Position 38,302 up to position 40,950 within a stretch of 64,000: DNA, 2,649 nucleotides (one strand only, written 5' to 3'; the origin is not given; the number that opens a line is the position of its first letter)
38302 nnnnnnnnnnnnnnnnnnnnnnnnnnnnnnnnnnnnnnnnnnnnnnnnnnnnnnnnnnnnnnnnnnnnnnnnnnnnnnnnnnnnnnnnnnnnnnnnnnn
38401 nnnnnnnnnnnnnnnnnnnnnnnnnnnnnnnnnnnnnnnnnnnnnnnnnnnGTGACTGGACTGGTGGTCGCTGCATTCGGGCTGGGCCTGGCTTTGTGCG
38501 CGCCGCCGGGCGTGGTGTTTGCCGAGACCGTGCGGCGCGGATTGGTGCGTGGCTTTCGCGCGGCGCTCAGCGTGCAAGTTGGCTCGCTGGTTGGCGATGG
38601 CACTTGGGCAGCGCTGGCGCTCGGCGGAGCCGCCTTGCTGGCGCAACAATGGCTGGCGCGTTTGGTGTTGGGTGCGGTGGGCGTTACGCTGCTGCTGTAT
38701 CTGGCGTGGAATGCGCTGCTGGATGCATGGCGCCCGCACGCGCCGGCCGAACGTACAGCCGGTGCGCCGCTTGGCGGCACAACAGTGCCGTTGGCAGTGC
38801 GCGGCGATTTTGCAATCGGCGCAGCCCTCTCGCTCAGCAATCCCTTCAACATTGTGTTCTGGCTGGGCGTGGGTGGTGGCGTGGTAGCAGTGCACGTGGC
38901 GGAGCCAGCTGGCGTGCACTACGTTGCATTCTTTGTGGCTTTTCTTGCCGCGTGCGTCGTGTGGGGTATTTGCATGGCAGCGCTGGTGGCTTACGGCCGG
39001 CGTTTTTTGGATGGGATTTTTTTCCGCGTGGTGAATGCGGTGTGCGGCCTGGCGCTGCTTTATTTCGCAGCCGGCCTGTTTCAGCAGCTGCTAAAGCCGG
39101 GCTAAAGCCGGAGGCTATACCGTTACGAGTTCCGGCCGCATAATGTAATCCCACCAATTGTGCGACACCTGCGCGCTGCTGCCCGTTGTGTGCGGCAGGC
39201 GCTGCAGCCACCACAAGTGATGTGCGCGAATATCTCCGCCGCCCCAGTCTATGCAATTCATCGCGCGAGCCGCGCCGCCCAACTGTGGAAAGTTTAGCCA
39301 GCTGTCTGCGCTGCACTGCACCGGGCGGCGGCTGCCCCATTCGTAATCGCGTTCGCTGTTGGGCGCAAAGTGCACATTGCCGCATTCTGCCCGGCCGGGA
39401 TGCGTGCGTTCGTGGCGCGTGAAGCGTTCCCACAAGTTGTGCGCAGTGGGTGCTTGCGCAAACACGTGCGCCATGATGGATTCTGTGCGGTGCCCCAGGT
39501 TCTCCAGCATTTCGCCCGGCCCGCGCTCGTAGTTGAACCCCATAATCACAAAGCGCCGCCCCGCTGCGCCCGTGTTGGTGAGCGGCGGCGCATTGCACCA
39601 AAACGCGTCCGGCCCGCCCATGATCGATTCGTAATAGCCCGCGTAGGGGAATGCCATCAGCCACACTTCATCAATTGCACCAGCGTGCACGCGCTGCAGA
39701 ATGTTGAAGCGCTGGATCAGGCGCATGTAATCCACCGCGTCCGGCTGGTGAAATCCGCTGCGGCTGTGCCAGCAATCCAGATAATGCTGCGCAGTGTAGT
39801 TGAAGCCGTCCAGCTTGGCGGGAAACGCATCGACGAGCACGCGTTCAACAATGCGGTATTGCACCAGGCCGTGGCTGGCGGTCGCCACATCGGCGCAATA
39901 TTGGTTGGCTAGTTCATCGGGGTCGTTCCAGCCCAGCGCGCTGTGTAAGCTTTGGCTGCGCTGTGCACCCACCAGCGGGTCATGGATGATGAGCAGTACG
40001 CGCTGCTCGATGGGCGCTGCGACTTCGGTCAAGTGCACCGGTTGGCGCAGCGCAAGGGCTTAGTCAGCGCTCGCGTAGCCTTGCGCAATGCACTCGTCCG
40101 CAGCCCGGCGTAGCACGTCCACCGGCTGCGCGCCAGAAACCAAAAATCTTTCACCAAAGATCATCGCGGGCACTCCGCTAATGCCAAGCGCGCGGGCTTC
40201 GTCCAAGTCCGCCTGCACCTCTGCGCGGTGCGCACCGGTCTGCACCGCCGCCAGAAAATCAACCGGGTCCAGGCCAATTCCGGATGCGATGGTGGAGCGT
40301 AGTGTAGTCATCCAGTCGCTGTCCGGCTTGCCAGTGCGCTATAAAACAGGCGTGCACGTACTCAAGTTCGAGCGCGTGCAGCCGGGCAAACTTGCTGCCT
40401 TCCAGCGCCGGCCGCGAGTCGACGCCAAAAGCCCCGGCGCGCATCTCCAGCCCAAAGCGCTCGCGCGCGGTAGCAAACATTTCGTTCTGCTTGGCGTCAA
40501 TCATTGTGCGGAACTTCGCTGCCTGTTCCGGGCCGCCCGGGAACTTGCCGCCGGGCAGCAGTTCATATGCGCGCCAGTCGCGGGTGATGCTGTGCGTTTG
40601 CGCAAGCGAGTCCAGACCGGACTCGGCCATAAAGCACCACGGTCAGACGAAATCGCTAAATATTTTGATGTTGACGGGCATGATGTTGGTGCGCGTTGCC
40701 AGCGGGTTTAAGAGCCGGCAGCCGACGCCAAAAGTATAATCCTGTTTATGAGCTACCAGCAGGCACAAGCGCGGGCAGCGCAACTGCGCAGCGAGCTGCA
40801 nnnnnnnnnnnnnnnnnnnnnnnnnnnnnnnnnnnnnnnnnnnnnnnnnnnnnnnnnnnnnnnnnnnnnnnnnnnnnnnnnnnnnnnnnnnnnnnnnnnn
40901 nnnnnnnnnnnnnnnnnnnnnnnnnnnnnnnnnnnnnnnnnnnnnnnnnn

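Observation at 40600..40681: In-frame TGA replacing the first Cys of CxxC in a DsbA/FrnE-family gene, followed by a SECIS-like hairpin: candidate selenoprotein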

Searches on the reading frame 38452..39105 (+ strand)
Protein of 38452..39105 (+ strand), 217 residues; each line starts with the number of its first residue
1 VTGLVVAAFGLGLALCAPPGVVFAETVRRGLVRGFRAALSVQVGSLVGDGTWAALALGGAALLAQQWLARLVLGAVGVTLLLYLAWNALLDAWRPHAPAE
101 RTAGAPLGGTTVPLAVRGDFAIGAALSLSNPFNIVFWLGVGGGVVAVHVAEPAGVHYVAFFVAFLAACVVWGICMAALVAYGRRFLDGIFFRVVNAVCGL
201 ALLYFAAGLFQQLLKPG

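Call 56: search_protein_families(library=pfam, proteins=[window:38452-39105:+], max_evalue=0.00001)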
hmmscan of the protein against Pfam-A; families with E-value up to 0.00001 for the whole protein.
window:38452-39105:+ (217 aa): 1 family
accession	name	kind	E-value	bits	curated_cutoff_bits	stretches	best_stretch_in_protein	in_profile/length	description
PF01810.24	LysE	-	4.7e-30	105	25.6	1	14-210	2-190/193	LysE type translocator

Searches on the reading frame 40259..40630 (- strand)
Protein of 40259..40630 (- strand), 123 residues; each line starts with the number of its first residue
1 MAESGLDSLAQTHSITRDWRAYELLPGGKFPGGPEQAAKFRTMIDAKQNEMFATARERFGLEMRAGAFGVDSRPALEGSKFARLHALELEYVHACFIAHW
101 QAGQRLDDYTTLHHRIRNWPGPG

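Call 40: find_encoding_contigs(protein=window:40259-40630:-, flank=10000, max_places=6)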
Protein window:40259-40630:- (123 aa): no gene with exactly this product is on record in the collection.
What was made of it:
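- Tried and rejected: Looking up the exact 123-aa frameshifted ORF in the gene index found no record (call 40).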

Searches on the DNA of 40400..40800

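Call 8: search_rna_families(source=window, start=40400, end=40800, threshold=evalue, max_evalue=10)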
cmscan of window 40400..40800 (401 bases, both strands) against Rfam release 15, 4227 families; matches with E-value up to 10: 1.
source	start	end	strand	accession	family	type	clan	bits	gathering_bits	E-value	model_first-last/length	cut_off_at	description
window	40441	40577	-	RF01754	radC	Cis-reg;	-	14.8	40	1.2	1-149/149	no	radC RNA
